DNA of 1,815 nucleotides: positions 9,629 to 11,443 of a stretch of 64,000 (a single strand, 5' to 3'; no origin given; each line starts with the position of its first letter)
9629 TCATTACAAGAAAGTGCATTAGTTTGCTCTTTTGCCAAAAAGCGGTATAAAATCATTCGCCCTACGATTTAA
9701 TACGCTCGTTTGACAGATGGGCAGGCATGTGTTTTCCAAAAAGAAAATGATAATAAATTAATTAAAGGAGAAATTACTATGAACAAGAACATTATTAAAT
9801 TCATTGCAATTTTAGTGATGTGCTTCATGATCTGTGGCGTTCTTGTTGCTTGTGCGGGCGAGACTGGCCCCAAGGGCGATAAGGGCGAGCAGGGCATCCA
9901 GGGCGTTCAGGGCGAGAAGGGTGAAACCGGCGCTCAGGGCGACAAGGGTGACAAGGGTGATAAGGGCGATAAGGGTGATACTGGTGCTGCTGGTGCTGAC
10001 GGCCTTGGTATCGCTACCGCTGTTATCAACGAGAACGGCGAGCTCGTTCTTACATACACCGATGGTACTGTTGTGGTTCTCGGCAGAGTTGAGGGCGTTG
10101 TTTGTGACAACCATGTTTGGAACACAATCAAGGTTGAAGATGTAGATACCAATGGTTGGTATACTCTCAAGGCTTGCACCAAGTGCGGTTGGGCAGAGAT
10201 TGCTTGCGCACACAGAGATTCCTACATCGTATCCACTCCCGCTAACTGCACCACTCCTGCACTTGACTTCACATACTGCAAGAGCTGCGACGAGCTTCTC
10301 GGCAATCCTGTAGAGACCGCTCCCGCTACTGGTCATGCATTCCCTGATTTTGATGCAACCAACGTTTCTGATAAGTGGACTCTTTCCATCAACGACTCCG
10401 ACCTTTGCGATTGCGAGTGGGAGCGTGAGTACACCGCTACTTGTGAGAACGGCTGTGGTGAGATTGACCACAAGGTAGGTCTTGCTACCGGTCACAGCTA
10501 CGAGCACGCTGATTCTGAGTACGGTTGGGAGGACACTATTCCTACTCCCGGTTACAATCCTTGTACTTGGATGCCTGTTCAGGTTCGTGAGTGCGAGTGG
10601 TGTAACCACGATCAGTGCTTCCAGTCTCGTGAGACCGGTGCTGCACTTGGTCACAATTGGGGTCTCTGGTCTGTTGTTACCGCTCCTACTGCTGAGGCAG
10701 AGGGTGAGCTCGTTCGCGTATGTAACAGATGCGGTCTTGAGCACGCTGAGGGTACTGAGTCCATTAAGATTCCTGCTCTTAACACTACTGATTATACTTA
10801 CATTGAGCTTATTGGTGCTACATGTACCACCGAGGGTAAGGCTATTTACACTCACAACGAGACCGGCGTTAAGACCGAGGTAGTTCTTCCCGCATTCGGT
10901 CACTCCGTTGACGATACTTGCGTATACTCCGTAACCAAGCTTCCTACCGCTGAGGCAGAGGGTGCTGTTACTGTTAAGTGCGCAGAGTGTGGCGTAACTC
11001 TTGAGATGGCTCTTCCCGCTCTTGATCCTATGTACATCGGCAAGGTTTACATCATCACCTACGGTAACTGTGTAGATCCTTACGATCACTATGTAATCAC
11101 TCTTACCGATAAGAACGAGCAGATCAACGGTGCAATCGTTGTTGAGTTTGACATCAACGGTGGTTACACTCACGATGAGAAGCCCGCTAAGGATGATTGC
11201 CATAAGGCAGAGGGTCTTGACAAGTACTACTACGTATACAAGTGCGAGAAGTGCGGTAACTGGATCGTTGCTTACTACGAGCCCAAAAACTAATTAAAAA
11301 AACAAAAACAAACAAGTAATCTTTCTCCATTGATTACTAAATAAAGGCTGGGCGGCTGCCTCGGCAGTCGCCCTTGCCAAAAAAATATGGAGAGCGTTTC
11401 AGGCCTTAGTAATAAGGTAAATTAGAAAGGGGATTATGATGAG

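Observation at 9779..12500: Adjacent surface proteins combining a bacterial collagen-like triple-helix segment with repeated Cys-rich ...C..C...(T/L/F/Y)GH modules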

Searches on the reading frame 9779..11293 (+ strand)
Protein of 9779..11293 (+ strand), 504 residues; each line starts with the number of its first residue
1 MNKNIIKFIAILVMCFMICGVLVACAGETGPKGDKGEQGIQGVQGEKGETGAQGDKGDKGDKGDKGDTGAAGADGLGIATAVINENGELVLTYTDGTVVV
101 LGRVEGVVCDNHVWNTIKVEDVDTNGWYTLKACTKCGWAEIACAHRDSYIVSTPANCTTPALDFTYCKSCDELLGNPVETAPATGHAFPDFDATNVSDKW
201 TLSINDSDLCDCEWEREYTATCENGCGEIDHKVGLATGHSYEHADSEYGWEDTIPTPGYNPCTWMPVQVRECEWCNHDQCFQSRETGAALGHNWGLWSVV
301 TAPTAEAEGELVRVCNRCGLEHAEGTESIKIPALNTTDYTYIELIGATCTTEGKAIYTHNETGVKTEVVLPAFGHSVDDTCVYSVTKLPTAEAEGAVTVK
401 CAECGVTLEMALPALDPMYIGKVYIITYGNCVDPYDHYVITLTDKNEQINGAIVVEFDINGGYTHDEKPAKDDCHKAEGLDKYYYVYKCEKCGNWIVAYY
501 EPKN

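Call 7: search_protein_families(library=pfam, proteins=[window:9779-11293:+], max_evalue=1)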
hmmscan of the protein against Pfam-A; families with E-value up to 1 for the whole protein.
window:9779-11293:+ (504 aa): 3 families
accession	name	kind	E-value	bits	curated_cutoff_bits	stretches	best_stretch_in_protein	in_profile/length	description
PF01391.23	Collagen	-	8.5e-09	35.5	27.2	1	27-75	10-58/60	Collagen triple helix repeat (20 copies)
PF09297.16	Zn_ribbon_NUD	-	0.0088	16.2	24.8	1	302-322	11-31/32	NADH pyrophosphatase zinc ribbon domain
PF18547.6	HalOD2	-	0.34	11.3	27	0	395-413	28-46/52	Halobacterial output domain 2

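Call 8: search_protein_families(library=ncbifam, proteins=[window:9779-11293:+], max_evalue=1)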
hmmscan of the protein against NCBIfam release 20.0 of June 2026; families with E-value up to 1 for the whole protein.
window:9779-11293:+ (504 aa): 4 families
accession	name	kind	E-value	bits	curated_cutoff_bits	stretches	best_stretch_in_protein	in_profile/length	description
NF046116.1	adhesin_Lcl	equivalog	5.9e-10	38.3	500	1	27-75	216-262/431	collagen-like adhesin Lcl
NF038330.1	adhesin_SclA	exception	2.3e-09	37.4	400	1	25-75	136-186/405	LPXTG-anchored collagen-like adhesin Scl1/SclA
NF038329.2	gly_rich_SclB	equivalog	6.4e-09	35.2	325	1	27-75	159-207/442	LPXTG-anchored collagen-like adhesin Scl2/SclB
TIGR03487.1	cas_csp2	equivalog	0.28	9.8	461.75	1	409-446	261-299/483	type I-PGING CRISPR-associated protein Cas8c/Csp2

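Call 9: search_solved_structures(query=window:9779-11293:+, max_evalue=1)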
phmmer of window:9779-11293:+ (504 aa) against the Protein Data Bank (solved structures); distinct sequences matched with E-value up to 1: 70 (the best 60 are shown).
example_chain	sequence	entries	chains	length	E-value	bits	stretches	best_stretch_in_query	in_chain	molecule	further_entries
3hqv_A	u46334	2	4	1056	9.5e-24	86.9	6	30-81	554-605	Collagen alpha-1(I) chain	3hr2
3hqv_B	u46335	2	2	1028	3.8e-18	68.4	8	24-75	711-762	Collagen alpha-2(I) chain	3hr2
9wxp_BL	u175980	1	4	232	2.9e-11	45.7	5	27-76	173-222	Collagen alpha-3(IX) chain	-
9wxp_CD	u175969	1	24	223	4.1e-11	45.2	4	25-75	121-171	Collagen type II alpha 1 chain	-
9wxp_BK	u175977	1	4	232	8.1e-11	44.2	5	26-77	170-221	Collagen type IX alpha 2 chain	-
9wxp_DB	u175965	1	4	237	7.4e-10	41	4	26-75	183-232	Collagen alpha-2(V) chain preproprotein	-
9wxp_CB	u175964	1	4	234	1.2e-09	40.3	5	26-76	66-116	Collagen type V alpha 2 chain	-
9han_A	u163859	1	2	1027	1.8e-09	39.7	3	31-77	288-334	Collagen type VI alpha 1 chain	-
9wxp_BA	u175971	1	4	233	5.6e-09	38.1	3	30-73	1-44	Fibrillar collagen NC1 domain-containing protein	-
9wxp_BC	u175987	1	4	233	9.4e-09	37.4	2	30-72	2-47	Collagen type XI alpha 1 chain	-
9han_B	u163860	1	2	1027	1.1e-08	37.2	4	23-75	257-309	Collagen type VI alpha 2 chain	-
9wxp_BJ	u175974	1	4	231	1.2e-08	37.1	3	30-76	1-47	Collagen alpha-1(IX) chain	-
9wxp_DD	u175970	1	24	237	5.7e-08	34.8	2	27-76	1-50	Collagen type II alpha 1 chain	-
9wxp_AA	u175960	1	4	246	8.2e-08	34.3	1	26-76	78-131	Collagen alpha-1(V) chain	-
9wxp_BD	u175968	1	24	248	2e-07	33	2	24-75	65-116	Collagen type II alpha 1 chain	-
1wck_A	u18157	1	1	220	0.0045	18.6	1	26-82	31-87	BCLA PROTEIN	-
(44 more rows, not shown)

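Call 12: find_homologous_proteins(query=window:10010-11290:+, max_evalue=0.001)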
Query window:10010-11290:+ (427 aa): 38 proteins with E <= 0.001 among 8000 candidates.
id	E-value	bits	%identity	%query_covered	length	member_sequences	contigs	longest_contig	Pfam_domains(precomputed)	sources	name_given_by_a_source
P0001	3.3e-168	578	63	100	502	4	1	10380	PF01391.24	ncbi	-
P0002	3.9e-136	472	54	99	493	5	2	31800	PF01391.24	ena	-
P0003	4.2e-126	439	50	100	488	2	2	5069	-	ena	-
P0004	7.8e-121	422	74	56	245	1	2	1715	-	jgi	jgi:hypothetical protein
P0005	6.7e-120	419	50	100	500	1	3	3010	PF01391.24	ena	-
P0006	6.6e-105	369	45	100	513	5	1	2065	PF01391.24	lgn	-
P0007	9.6e-104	366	44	99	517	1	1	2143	PF01391.24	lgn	-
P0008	8.8e-93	329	44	99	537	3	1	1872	PF01391.24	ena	-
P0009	1.9e-90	322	41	98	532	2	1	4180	PF01391.24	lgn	-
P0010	1.3e-58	217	35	99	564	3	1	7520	PF01391.24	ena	-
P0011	1.2e-43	168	32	94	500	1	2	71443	-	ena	-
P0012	3.0e-18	84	30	34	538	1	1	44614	-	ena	-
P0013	6.7e-16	76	29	63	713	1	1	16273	PF21461.4,PF05495.18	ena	-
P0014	1.6e-14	72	26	67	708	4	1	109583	PF21540.4,PF05495.18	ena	-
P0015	4.1e-14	70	29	59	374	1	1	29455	-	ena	-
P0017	5.4e-12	63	24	65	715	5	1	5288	PF01471.24,PF08239.18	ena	-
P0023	1.8e-8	52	27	58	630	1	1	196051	PF05257.23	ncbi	-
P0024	2.2e-8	51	51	9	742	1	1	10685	PF01391.24,PF13306.13,PF19686.5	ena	-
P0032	1.4e-4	39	64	8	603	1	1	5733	PF01391.24,PF00932.26,PF08428.17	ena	-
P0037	5.5e-4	37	31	33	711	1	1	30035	PF00963.25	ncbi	-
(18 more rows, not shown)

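Call 21: search_protein_families(library=pfam, proteins=[P0012, P0013, P0014, P0015, P0017, P0023], max_evalue=1)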
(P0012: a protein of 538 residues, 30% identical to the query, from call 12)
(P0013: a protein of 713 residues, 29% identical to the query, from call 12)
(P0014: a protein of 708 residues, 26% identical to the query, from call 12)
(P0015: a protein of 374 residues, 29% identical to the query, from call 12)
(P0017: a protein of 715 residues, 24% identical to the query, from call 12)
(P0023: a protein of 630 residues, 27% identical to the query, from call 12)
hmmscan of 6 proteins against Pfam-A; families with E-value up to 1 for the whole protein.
P0012 (538 aa): 4 families
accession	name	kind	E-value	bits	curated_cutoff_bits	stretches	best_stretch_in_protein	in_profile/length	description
PF00963.24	Cohesin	-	0.0083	16.8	24.1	1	29-149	2-139/139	Cohesin domain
PF22811.2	Zn_ribbon_NrdR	-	0.036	14.5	27.2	0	374-385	3-14/42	Transcriptional repressor NrdR-like, N-terminal domain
PF01783.29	Ribosomal_L32p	-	0.063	13.9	21.3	0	279-301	27-49/56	Ribosomal L32p protein family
PF13240.11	Zn_Ribbon_1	-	0.12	12.7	25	0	410-419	12-21/23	zinc-ribbon domain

P0013 (713 aa): 10 families
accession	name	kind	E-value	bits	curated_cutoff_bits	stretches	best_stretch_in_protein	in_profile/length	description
PF21461.3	HL_N-beta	-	6.8e-06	26.2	27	2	130-153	19-42/57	Hyaluronate lyase, N-terminal beta-sheet domain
PF05495.17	zf-CHY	-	2.7e-05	24.9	31.3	3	275-327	16-65/68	CHY zinc finger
PF02368.24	Big_2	-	0.00071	19.9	22.8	2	55-83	37-66/79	Bacterial Ig-like domain (group 2)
PF08271.17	Zn_Ribbon_TF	-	0.00072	19.5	29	2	319-332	21-34/43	TFIIB zinc-binding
PF24507.1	Ig_CFAP65_4th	-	0.0021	18.9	27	0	329-361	31-63/76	CFAP65, fourth Ig-like domain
PF21852.1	DUF6911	-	0.0096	16.1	24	0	347-391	71-113/128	Family of unknown function (DUF6911)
PF13878.12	zf-C2H2_3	-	0.025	14.8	27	1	396-418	14-36/40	zinc-finger of acetyl-transferase ESCO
PF06066.16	SepZ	-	0.086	13.5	27.3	0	612-654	20-62/99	SepZ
PF14803.11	Zn_ribbon_Nudix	-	0.2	12.1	25.6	0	349-364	16-31/34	Nudix N-terminal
PF23137.1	HVO_0758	-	0.69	10.2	27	1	350-368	15-33/55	HVO_0758 mu-protein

P0014 (708 aa): 7 families
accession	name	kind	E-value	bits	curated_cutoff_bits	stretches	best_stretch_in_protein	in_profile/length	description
PF21540.3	Choline_bind_4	-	1.3e-62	205.7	27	9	665-685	1-21/21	Choline-binding repeat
PF05495.17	zf-CHY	-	8.8e-08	32.9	31.3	4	294-352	12-63/68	CHY zinc finger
PF20056.4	DUF6455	-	0.00048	20.6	23.7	0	242-277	18-53/85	Family of unknown function (DUF6455)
PF21118.2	DosC_2nd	-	0.0075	16.9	31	0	524-555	20-51/110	DosC CZB-like middle domain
PF17136.10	ribosomal_L24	-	0.012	16.4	27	0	415-428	49-62/65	Ribosomal proteins 50S L24/mitochondrial 39S L24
PF19462.4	DUF5999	-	0.038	14.4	27.5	0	516-533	23-40/57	Family of unknown function (DUF5999)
PF08669.17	GCV_T_C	-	0.39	11.1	25.9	0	373-414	30-71/80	Glycine cleavage T-protein C-terminal barrel domain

P0015 (374 aa): 1 family
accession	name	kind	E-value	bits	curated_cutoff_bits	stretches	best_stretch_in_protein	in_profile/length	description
PF14279.12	HNH_5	-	0.3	11.5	27.5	0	198-212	33-47/56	HNH endonuclease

P0017 (715 aa): 6 families
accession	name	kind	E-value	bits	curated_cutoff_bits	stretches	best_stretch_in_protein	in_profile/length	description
PF01471.23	PG_binding_1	-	2.2e-22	79.4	23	2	344-401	1-57/57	Putative peptidoglycan binding domain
PF08239.17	SH3_3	-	2.4e-06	28.1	27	1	36-94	1-54/54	Bacterial SH3 domain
PF09374.15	PG_binding_3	-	0.0021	18.6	24.6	0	452-481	3-31/76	Predicted Peptidoglycan domain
PF08823.16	PG_binding_2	-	0.0048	17.6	21.1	0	449-485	15-51/74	Putative peptidoglycan binding domain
PF24501.1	Ig_TMEM131L_5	-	0.012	15.8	27.8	0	114-139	16-41/66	TMEM131L fifth Ig-like domain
PF18975.6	DUF5711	-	0.031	13.9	26.3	1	35-83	116-165/344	Family of unknown function (DUF5711)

P0023 (630 aa): 1 family
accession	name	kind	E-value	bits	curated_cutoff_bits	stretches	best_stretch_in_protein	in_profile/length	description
PF05257.22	CHAP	-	8.1e-17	61.9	26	1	48-121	10-78/81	CHAP domain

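Call 22: search_protein_families(library=ncbifam, proteins=[P0012, P0013, P0014, P0015, P0017, P0023], max_evalue=1)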
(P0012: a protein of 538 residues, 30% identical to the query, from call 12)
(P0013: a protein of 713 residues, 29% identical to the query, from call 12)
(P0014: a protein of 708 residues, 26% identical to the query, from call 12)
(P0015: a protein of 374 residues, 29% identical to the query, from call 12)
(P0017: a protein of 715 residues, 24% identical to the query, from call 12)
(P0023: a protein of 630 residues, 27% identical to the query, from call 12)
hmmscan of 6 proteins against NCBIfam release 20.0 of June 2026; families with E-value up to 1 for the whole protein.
P0012 (538 aa): 6 families
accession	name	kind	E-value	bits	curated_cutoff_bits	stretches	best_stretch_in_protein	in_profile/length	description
NF041603.1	Cys_rich_47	subfamily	0.0012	18.9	35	0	473-487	21-35/39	PSPA7_2676 family Cys-rich small protein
NF040942.2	hypo_ExtJ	equivalog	0.013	15.9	52.5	1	1-46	1-41/77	selenite/tellurite reduction operon protein ExtJ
NF041638.1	QRL_CxxC_CxxC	subfamily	0.014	16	65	0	318-348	64-94/102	RRQRL motif-containing zinc-binding protein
NF053514.2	JUQZ_fam_ocin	equivalog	0.074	13.3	40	1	1-59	1-47/107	BLB8/JUQZ-1 family protein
TIGR01031.1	rpmF_bact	equivalog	0.087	13.1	22.6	0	200-227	27-54/56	50S ribosomal protein L32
NF008605.0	PRK11574.1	equivalog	0.66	9.7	252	0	215-259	7-50/196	protein deglycase YajL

P0013 (713 aa): 5 families
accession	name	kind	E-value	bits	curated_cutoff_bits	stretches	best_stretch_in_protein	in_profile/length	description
NF047912.1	ECs_2282_CxxC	subfamily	3.1e-05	23.8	37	0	197-231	2-31/60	ECs_2282 family putative zinc-binding protein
NF053514.2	JUQZ_fam_ocin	equivalog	0.00012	22.3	40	1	2-83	8-91/107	BLB8/JUQZ-1 family protein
NF012211.1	tand_rpt_95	domain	0.019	14.9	90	1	135-175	35-75/98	tandem-95 repeat protein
TIGR02605.1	CxxC_CxxC_SSSS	subfamily_domain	0.12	12.4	31.3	0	555-567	6-18/52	FmdB family zinc ribbon protein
NF041912.1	HVO_0758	equivalog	0.96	9.4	70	1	350-367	15-32/55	HVO_0758 family zinc finger protein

P0014 (708 aa): 2 families
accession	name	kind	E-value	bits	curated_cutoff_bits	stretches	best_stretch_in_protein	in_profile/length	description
NF007590.0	PRK10227.1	equivalog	2.2e-05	24.5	244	0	289-314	23-48/135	Cu(I)-responsive transcriptional regulator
TIGR01746.1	Thioester-redct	subfamily_domain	0.086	12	213.35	0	591-620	190-220/371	thioester reductase domain-containing protein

P0015 (374 aa): 0 families

P0017 (715 aa): 9 families
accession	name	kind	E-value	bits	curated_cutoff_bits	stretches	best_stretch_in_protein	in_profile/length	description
TIGR02869.1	spore_SleB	equivalog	7.7e-18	65.1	236.5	2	338-404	6-71/201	spore cortex-lytic enzyme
NF052336.1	PdgHdaseHSB100310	equivalog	2.4e-13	50.1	500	2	338-403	184-248/316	peptidoglycan hydrolase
NF052335.1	PdgHdaseHSB129560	equivalog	1.4e-11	44.3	500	2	340-402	201-262/330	peptidoglycan hydrolase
NF004786.0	PRK06132.1-3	equivalog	1.7e-10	40.3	329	2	443-514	214-287/418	hypothetical protein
NF052377.1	lmo1851_S41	exception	1.8e-09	36.8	725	2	326-402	371-446/468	lmo1851 family serine protease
TIGR03979.1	His_Ser_Rich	equivalog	4.4e-06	26.8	121.65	1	343-401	129-186/190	His-Xaa-Ser repeat protein HxsA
TIGR04211.1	SH3_and_anchor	equivalog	0.0049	16.5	65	1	37-94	7-59/198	TIGR04211 family SH3 domain-containing protein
NF000093.1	D_ala_D_ser_VanN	exception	0.12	11.4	700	1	55-101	31-75/343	D-alanine--D-serine ligase VanN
NF041742.1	WGxxGxxG_fam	subfamily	0.58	10.8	35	1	1-44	1-45/69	WGxxGxxG family protein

P0023 (630 aa): 4 families
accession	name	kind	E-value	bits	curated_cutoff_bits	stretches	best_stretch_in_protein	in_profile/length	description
NF046104.1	PptglHdxlasePcsB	equivalog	8.6e-10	38.3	450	1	67-123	317-372/400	peptidoglycan hydrolase PcsB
NF006360.0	PRK08581.1-2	equivalog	3.4e-08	32.4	605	1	25-120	588-678/709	amidase domain-containing protein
NF052572.1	PtdglycHdlsScrM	equivalog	4.2e-06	26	400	1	49-122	65-143/373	peptidoglycan hydrolase ScrM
NF006359.0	PRK08581.1-1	equivalog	7.2e-05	21.7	798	1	49-144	513-609/619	amidase domain-containing protein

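Call 32: predict_structure(alignment_id=A1)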
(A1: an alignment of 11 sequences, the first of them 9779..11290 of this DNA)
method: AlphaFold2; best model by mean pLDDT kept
length: 504 residues; sequences in the alignment: 11
mean_pLDDT: 64.1   pTM: 0.34
mean pLDDT of the five models: 64.1, 62.4, 60.9, 59.6, 58.6
residues with pLDDT >= 90: 23; 70-90: 171; 50-70: 206; < 50: 104
segments of 3 or more residues with pLDDT < 50: 24-77, 104-107, 370-372, 420-438, 447-464
pLDDT, mean of each block of 10 residues (from residue 1): 68 70 41 29 28 30 33 44 65 66 51 64 61 64 74 89 84 82 89 87 82 86 89 83 63 69 76 71 77 62 65 66 72 61 63 61 56 53 63 68 64 59 43 45 46 47 56 83 81 76 73
secondary structure, 60 per line:
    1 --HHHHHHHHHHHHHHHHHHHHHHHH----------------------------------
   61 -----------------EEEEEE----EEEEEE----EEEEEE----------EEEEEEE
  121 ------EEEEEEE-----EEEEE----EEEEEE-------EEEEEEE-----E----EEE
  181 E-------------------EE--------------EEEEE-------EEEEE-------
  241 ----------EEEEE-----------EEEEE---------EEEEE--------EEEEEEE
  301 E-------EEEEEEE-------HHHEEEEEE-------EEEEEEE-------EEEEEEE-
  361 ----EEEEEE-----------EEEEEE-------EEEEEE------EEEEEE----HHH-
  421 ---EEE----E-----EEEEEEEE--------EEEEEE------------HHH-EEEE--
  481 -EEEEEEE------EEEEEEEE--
elements in order: H3-26 E78-83 E88-93 E98-103 E114-120 E127-133 E139-143 E148-153 E161-167 E178-181 E217-221 E229-233 E251-255 E267-271 E281-285 E294-301 E309-315 E326-331 E339-345 E353-359 E365-370 E382-387 E395-400 E407-412 E424-426 E437-444 E453-458 E475-478 E482-488 E495-502

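Call 41: fold_search(model_id=the predicted structure, library=pdb)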
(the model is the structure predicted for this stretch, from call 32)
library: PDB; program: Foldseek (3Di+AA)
matches with E <= 10: 1170; with E <= 0.001: 10
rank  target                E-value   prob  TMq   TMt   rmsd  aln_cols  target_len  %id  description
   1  2bkl_A                9.3e-05  0.63  0.08  0.07  48.2       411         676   11  Structural and Mechanistic Analysis of Two Prolyl Endopeptidases: Role of Inter-Domain Dynamics in Catalysis and Speci (released 2005-03-09)
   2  5o3w_B                1.1e-04  0.35  0.07  0.05  47.0       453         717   10  Structural characterization of the fast and promiscuous macrocyclase from plant - PCY1-S562A bound to Presegetalin A1 (released 2018-02-07)
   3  2bkl_B                1.3e-04  0.63  0.08  0.07  48.2       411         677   11  Structural and Mechanistic Analysis of Two Prolyl Endopeptidases: Role of Inter-Domain Dynamics in Catalysis and Speci (released 2005-03-09)
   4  5o3w_C                2.6e-04  0.35  0.06  0.05  42.0       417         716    7  Structural characterization of the fast and promiscuous macrocyclase from plant - PCY1-S562A bound to Presegetalin A1 (released 2018-02-07)
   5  3iun                  3.7e-04  0.54  0.09  0.07  46.2       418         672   10  apPEP_D622N opened state (released 2010-05-05)
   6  3iur_A                4.8e-04  0.38  0.07  0.06  45.1       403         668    9  apPEP_D266Nx+H2H3 opened state (released 2010-05-05)
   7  3iuq                  5.3e-04  0.47  0.08  0.07  44.9       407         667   10  apPEP_D622N+PP closed state (released 2010-05-05)
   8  1vz3                  5.8e-04  0.25  0.07  0.05  45.6       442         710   10  PROLYL OLIGOPEPTIDASE FROM PORCINE BRAIN, T597C MUTANT (released 2004-07-01)
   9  3ivm                  7.9e-04  0.33  0.08  0.06  45.1       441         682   10  apPEP_WT+PP closed state (released 2010-05-05)
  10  7ne5                  7.9e-04  0.25  0.07  0.06  45.2       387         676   10  catalytically non active S532A mutant of oligopeptidase B from S. proteomaculans with modified hinge region (released 2021-03-31)
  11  7zaz_AAA              1.0e-03  0.44  0.10  0.08  37.5       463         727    8  macrocyclase OphP with ZPP (released 2022-07-06)
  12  7zjz                  1.1e-03  0.33  0.08  0.06  45.4       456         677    9  catalytically non active S532A mutant of oligopeptidase B from S. proteomaculans (released 2023-01-18)
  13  9flw_A                1.3e-03  0.25  0.09  0.09  49.7       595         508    9  CryoEM structure of the fragment-6 (3571-4078) in the grappling hook protein A (GhpA) in the bacterium Aureispira sp.  (released 2024-10-16)
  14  5uzw_A                1.4e-03  0.18  0.07  0.05  46.8       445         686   11  PCY1 G696Insertion Variant in Complex with Follower Peptide and the Covalent Inhibitor ZPP (released 2017-05-31)
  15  6ve7_B                1.5e-03  0.35  0.09  0.08  46.9       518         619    8  The inner junction complex of Chlamydomonas reinhardtii doublet microtubule (released 2020-02-05)
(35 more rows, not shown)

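Call 87: search_protein_families(library=phrogs, proteins=[window:9779-11293:+], max_evalue=0.01)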
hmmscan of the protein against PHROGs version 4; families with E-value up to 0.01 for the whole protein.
window:9779-11293:+ (504 aa): 40 families (the best 25 are shown)
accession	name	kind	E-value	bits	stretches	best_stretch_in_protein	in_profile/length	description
phrog_5073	-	tail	4.3e-15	56.7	1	27-80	309-368/519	tail fiber protein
phrog_366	-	tail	7.8e-14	52.9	1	26-111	335-403/474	tail fiber protein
phrog_6320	-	tail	2e-11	44.4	1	27-75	152-200/745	tail fiber protein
phrog_13892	-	tail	1.4e-10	41.9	1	22-75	31-84/676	minor tail protein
phrog_8745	-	tail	1.2e-09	37.1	1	25-88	1414-1477/1803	tail fiber protein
phrog_22681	-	DNA, RNA and nucleotide metabolism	1.8e-09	38.7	1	25-66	112-153/157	DNA polymerase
phrog_3904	-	tail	3.4e-09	36.5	1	30-74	675-719/1086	tail fiber protein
phrog_32409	-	tail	5e-09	36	1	29-76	190-237/884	tail fiber protein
phrog_10972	-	tail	5.5e-09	36.9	1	26-75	159-211/343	tail fiber protein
phrog_1658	-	unknown function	7.8e-09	36.6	1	26-75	42-100/239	-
phrog_38806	-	unknown function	8.9e-09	36.1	1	27-82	85-140/285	-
phrog_819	-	tail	9.7e-09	34.9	1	27-73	505-551/1024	tail protein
phrog_1806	-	tail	1.2e-08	35.6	1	26-98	184-252/276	collagen like minor tail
phrog_33406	-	tail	2.1e-08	34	1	27-88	200-261/651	tail fiber protein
phrog_33244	-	tail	3.7e-08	33.8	1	26-95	47-116/414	tail fiber protein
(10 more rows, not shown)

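Call 92: search_dna_similar(query=window:10010-11290:+, collection=phages, mode=protein, max_evalue=0.001, max_rows=10)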
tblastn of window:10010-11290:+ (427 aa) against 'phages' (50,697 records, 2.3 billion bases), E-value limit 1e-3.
No match.
